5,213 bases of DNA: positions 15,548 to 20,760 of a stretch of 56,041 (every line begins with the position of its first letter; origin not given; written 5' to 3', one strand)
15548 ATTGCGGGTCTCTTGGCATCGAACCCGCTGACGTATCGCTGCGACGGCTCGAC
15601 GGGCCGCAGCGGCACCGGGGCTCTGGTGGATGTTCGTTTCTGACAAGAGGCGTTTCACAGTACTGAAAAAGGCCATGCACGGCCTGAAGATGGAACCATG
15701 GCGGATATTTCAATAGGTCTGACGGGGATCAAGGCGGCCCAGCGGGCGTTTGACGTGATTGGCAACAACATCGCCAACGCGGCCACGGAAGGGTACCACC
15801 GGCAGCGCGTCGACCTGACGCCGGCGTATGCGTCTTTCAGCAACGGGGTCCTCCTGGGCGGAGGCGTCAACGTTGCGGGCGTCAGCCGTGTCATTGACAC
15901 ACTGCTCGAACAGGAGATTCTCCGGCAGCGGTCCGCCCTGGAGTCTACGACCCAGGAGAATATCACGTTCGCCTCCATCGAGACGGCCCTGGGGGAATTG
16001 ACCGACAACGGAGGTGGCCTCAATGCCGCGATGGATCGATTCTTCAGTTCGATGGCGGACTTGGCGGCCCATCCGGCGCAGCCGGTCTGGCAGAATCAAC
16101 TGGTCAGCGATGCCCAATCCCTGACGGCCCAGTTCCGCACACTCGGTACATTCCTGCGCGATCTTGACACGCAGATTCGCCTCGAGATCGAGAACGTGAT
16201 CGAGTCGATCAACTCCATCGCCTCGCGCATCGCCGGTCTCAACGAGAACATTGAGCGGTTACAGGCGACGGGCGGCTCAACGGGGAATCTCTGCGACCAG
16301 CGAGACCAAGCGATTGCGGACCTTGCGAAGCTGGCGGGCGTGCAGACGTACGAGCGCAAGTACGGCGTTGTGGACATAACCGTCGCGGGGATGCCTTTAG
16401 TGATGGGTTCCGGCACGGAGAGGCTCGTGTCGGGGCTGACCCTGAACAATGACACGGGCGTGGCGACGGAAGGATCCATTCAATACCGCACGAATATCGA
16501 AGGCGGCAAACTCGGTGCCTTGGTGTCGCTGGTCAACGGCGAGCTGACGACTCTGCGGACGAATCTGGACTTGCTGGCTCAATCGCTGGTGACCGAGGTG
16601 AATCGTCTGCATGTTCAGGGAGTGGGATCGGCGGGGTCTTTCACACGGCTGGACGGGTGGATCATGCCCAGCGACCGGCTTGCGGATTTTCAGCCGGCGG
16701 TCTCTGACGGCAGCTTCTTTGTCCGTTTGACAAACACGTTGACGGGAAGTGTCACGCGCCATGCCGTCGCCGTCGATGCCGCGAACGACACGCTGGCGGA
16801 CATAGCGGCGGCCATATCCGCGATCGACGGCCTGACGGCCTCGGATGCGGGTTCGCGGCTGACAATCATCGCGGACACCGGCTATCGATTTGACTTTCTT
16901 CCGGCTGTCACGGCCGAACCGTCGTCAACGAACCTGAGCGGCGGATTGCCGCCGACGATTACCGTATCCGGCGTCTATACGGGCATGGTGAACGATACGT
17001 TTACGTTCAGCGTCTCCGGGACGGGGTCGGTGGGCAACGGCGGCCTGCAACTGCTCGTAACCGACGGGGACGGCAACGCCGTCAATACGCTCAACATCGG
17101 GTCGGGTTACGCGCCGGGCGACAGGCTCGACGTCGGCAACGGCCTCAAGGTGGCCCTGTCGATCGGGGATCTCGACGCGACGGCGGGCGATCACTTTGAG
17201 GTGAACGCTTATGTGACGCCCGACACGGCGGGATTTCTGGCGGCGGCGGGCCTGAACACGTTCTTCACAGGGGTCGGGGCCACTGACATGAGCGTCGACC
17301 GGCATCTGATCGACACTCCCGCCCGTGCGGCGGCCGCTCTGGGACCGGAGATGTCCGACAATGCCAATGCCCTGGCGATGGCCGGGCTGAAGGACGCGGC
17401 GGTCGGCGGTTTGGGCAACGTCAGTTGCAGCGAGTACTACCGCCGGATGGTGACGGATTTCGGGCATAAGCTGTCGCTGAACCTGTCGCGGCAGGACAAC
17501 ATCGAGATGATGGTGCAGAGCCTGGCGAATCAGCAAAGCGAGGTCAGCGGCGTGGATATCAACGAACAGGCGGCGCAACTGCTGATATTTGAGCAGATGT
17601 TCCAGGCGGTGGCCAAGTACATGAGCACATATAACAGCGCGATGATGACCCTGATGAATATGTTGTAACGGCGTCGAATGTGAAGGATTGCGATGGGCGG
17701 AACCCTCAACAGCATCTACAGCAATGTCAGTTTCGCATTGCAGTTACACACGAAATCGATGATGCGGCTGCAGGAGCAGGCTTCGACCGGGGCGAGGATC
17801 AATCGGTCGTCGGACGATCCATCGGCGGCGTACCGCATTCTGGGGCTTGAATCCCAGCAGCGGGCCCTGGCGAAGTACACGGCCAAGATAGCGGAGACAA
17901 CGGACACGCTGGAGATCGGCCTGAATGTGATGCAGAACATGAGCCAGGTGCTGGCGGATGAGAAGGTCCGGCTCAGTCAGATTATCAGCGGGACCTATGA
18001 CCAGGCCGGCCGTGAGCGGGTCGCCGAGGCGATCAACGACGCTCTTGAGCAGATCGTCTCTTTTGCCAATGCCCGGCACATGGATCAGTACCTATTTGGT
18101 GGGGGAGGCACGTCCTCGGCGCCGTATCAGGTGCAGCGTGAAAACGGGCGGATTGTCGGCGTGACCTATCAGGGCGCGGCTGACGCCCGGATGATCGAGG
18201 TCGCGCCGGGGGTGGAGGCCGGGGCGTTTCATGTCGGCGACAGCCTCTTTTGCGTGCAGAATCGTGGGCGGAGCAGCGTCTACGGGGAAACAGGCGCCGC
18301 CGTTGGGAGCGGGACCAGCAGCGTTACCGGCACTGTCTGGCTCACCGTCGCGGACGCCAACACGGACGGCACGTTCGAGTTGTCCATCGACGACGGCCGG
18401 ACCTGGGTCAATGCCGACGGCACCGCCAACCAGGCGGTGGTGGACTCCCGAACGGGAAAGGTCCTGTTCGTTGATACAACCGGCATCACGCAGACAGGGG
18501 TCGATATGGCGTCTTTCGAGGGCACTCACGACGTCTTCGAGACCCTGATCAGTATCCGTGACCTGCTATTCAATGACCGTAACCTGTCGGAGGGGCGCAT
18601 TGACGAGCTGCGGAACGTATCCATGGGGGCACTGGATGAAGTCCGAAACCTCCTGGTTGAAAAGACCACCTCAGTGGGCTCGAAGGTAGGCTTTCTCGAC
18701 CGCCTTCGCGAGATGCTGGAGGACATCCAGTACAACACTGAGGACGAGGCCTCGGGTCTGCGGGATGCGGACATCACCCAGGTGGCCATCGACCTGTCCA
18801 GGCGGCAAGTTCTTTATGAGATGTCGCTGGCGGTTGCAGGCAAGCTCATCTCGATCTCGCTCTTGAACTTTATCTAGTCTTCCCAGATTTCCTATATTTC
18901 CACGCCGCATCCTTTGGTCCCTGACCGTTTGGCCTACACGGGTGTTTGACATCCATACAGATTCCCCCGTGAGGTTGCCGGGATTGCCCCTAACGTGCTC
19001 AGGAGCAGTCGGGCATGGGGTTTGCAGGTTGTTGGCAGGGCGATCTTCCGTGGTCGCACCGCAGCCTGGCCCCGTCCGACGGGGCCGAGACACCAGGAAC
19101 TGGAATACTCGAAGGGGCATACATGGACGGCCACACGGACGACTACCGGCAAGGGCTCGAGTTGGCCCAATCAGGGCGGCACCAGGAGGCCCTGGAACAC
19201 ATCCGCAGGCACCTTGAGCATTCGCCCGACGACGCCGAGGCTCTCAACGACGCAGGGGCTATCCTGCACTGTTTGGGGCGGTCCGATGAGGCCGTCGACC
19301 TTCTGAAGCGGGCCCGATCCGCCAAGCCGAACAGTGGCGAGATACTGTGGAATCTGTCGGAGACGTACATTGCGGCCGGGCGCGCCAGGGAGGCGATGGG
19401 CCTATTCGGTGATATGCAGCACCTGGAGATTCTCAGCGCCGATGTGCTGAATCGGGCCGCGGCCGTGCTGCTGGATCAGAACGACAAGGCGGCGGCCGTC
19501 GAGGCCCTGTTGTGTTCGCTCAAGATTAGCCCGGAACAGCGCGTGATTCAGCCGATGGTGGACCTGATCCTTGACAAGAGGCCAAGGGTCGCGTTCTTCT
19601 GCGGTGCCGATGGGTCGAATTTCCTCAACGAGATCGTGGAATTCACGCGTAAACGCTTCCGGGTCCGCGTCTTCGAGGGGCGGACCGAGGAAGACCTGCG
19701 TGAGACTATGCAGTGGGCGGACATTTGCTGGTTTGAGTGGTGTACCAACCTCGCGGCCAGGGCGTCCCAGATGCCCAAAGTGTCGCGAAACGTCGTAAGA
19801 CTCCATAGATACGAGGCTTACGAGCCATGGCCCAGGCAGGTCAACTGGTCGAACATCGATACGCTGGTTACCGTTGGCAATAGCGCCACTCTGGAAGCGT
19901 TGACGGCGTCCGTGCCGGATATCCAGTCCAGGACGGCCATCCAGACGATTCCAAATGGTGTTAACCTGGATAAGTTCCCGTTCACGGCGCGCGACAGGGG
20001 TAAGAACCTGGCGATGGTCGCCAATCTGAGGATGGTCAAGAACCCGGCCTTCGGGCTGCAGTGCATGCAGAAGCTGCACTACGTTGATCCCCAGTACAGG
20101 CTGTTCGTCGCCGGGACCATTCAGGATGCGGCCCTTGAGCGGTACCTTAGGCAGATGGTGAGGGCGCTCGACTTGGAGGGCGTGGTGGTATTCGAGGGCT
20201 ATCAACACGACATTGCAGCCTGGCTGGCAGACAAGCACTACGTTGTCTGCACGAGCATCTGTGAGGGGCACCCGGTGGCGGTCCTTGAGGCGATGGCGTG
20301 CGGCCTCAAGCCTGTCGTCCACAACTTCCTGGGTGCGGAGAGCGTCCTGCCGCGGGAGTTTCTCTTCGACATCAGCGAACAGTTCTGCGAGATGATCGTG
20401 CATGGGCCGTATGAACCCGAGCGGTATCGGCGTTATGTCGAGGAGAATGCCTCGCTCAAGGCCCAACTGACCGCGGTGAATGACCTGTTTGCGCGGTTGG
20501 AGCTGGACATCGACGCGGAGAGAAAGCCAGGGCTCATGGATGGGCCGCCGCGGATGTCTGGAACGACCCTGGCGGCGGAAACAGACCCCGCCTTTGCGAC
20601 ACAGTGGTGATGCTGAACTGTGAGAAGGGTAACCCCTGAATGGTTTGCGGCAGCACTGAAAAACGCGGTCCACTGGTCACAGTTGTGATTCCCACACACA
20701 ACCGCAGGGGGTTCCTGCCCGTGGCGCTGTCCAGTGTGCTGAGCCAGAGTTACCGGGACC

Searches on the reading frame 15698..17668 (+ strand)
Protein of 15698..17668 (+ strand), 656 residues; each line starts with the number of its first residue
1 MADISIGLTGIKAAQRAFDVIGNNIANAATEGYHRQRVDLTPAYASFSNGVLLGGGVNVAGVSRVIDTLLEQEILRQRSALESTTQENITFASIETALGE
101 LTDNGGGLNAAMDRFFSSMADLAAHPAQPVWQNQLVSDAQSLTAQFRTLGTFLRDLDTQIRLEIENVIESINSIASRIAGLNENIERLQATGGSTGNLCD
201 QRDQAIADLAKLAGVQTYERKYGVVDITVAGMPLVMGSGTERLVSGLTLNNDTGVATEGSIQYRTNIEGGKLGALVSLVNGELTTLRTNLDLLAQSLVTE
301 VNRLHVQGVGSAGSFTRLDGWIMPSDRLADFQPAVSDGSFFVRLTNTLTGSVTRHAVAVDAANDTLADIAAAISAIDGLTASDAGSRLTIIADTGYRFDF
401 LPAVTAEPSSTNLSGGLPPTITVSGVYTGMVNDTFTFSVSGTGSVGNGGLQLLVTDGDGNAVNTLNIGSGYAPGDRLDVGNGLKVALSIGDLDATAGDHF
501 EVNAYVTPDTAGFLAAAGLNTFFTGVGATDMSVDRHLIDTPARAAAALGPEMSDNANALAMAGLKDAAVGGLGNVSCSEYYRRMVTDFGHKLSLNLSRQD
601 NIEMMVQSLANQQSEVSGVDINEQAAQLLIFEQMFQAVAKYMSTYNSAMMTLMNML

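Call 21: search_protein_families(library=pfam, proteins=[window:15698-17668:+], max_evalue=0.00001)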
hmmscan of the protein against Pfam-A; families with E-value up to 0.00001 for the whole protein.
window:15698-17668:+ (656 aa): 2 families
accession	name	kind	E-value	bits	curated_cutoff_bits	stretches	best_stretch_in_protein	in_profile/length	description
PF22638.1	FlgK_D1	-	1.3e-47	162.8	28.6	1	94-314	4-227/233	Flagellar hook-associated protein FlgK helical domain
PF00460.25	Flg_bb_rod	-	3.4e-07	30.5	20.7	1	6-33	3-30/31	Flagella basal body rod protein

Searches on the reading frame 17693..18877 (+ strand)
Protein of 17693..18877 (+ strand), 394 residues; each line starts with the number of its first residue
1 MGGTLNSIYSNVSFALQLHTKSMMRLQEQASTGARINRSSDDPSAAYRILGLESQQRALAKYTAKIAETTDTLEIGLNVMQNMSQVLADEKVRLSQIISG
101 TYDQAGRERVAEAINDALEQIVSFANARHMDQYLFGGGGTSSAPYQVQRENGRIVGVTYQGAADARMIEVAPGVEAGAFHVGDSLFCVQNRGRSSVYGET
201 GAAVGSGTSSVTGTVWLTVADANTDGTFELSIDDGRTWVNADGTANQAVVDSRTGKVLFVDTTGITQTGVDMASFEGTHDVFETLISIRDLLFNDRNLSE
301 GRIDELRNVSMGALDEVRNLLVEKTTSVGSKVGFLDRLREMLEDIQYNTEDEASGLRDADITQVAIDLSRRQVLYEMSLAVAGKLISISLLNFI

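Call 20: search_protein_families(library=pfam, proteins=[window:17693-18877:+], max_evalue=0.00001)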
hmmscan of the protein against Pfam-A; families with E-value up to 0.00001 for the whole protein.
window:17693-18877:+ (394 aa): 1 family
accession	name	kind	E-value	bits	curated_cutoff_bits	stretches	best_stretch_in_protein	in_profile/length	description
PF00669.25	Flagellin_N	-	3.9e-10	40.4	26.6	1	7-135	5-134/139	Bacterial flagellin N-terminal helical region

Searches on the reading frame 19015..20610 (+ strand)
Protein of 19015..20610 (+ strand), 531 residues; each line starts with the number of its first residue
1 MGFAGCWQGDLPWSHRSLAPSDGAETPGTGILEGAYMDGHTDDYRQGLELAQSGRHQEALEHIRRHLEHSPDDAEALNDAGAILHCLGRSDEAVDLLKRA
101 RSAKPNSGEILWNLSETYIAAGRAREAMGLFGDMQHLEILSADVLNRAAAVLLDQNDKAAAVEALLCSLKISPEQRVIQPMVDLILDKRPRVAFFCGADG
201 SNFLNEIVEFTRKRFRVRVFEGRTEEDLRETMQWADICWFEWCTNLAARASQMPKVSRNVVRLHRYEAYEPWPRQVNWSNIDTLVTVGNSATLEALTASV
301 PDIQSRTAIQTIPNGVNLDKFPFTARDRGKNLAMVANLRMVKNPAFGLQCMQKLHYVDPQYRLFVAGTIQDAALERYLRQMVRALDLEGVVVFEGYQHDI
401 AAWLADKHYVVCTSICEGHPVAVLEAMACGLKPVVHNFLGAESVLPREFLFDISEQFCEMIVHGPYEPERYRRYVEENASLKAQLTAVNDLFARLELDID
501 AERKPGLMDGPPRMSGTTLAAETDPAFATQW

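Call 20: search_protein_families(library=pfam, proteins=[window:19015-20610:+], max_evalue=0.00001)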
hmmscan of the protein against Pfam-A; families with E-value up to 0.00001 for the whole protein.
window:19015-20610:+ (531 aa): 8 families
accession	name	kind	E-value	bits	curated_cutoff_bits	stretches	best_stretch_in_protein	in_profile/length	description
PF00534.26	Glycos_transf_1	-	2.1e-16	60.3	26.4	1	323-444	9-130/172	Glycosyl transferases group 1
PF13692.12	Glyco_trans_1_4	-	7.6e-15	55.8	27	1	330-444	2-115/142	Glycosyl transferases group 1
PF13424.12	TPR_12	-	3e-10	40.6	30.1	1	51-103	14-74/77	Tetratricopeptide repeat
PF00515.34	TPR_1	-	3.3e-10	39.8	27.8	0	44-73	5-34/34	Tetratricopeptide repeat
PF14559.12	TPR_19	-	3.9e-10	40.4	25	1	88-131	5-48/68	Tetratricopeptide repeat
PF07719.23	TPR_2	-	5e-10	39.1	27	0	74-106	1-33/34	Tetratricopeptide repeat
PF13432.12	TPR_16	-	7.1e-09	36.4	32.7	1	44-107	1-64/65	Tetratricopeptide repeat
PF13428.12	TPR_14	-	2.4e-08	34.3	23.5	0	49-80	10-41/44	Tetratricopeptide repeat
